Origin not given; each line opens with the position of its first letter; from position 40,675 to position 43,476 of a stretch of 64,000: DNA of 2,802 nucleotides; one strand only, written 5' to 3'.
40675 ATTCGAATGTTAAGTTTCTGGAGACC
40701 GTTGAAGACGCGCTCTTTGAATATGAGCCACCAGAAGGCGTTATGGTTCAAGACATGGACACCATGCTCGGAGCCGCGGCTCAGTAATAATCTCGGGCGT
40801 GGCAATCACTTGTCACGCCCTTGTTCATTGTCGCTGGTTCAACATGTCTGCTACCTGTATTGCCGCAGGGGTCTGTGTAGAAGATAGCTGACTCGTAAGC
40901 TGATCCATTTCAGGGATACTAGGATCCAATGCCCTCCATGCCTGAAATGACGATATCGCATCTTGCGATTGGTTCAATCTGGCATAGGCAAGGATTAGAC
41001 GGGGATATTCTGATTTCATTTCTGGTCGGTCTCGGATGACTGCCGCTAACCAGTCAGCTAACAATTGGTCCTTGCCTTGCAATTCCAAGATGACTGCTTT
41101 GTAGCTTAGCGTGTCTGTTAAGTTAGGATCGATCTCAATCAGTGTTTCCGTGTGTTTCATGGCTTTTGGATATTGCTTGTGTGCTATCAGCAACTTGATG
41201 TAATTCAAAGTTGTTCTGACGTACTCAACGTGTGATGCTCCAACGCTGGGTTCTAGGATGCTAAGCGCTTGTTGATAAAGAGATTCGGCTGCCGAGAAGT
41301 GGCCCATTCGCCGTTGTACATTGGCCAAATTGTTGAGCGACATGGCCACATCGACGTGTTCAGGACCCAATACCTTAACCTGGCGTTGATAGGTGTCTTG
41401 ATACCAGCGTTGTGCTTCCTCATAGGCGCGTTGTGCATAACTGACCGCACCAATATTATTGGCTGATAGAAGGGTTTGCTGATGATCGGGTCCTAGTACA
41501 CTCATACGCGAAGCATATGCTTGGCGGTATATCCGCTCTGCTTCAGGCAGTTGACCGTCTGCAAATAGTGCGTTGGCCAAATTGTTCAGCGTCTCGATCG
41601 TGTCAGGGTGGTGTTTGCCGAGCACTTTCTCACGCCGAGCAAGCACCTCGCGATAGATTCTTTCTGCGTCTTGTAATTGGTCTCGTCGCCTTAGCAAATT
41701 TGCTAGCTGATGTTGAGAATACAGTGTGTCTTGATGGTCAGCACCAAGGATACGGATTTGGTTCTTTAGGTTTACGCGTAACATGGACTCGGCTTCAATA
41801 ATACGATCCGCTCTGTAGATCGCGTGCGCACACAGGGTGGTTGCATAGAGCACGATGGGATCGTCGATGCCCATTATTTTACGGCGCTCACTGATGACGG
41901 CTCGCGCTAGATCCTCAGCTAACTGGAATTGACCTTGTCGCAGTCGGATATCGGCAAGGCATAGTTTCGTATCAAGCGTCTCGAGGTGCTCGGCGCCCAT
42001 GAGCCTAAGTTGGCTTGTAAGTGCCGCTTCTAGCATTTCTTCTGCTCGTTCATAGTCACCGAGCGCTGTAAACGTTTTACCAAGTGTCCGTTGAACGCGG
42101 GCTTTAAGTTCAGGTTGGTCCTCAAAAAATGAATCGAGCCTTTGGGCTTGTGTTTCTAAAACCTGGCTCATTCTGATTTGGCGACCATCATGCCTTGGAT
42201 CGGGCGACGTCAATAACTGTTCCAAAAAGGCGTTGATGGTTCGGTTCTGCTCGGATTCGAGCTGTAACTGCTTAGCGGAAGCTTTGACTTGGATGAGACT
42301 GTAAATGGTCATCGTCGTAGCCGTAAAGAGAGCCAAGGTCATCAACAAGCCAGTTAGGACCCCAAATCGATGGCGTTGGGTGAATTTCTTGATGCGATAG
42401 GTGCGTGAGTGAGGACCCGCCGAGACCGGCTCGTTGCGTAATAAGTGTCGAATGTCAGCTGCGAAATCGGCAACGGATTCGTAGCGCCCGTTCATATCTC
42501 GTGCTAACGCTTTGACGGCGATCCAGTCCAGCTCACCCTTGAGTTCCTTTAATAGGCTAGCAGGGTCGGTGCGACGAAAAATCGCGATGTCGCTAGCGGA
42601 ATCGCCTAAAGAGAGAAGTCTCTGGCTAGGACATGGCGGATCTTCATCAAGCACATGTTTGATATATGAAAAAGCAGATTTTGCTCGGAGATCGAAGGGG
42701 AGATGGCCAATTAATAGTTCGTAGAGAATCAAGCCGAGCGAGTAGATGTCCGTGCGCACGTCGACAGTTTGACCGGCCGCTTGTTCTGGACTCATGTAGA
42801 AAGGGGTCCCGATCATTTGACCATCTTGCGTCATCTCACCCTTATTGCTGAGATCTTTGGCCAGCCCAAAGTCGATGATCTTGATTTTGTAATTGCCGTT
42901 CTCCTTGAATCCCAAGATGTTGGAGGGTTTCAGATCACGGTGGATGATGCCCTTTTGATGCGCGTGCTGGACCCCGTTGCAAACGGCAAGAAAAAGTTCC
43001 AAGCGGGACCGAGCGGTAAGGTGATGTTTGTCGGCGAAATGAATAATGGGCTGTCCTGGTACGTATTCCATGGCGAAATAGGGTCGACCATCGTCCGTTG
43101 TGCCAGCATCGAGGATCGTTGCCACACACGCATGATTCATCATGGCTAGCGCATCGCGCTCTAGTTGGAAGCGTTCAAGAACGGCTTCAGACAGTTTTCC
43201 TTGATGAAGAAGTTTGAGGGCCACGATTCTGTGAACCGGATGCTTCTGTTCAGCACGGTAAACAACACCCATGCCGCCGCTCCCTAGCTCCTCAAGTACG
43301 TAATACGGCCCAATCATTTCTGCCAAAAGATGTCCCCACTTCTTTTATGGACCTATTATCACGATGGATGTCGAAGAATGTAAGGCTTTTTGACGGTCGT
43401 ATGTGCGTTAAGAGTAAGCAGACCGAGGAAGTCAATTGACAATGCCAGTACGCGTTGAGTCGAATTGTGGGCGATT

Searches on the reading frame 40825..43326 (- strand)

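Call 58: search_protein_families(library=pfam, proteins=[window:40825-43326:-], max_evalue=0.00001)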
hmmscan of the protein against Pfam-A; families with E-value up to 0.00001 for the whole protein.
window:40825-43326:- (833 aa): 16 families
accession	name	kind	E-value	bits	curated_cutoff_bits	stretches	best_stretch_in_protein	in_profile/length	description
PF13424.12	TPR_12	-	1.4e-54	182.6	30.1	5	534-606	2-74/77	Tetratricopeptide repeat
PF13374.12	TPR_10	-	5.1e-53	176.1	27.5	3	534-575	1-42/42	Tetratricopeptide repeat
PF00069.31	Pkinase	-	1.1e-43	150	31.7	1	9-216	2-202/263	Protein kinase domain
PF07714.23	PK_Tyr_Ser-Thr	-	5.7e-29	101.6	23.1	1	11-216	4-211/258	Protein tyrosine and serine/threonine kinase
PF24885.1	TPR_NPHP3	-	2e-21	76.9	100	1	652-710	132-189/239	Nephrocystin-3 TPR domain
PF07719.23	TPR_2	-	1.9e-20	71.6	27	0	663-690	3-30/34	Tetratricopeptide repeat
PF00515.34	TPR_1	-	4.2e-17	61.6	27.8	0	662-690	2-30/34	Tetratricopeptide repeat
PF13428.12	TPR_14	-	4.2e-16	58.3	23.5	0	410-437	2-29/44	Tetratricopeptide repeat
PF13176.12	TPR_7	-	5.1e-16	57.8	27.9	0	663-690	1-28/36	Tetratricopeptide repeat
PF14559.12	TPR_19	-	1.4e-11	45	25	0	548-602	4-50/68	Tetratricopeptide repeat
PF17874.7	TPR_MalT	-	7.4e-11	42.3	45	0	400-520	31-149/336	MalT-like TPR region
PF13432.12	TPR_16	-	1.2e-10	42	32.7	0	540-606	2-60/65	Tetratricopeptide repeat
PF07721.20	TPR_4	-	6.3e-08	33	27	0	580-602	4-26/26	Tetratricopeptide repeat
PF13181.12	TPR_8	-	7.6e-08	32.4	25.7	0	415-437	7-29/34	Tetratricopeptide repeat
PF13431.12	TPR_17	-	3.2e-06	27.4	24.4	0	573-597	9-33/34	Tetratricopeptide repeat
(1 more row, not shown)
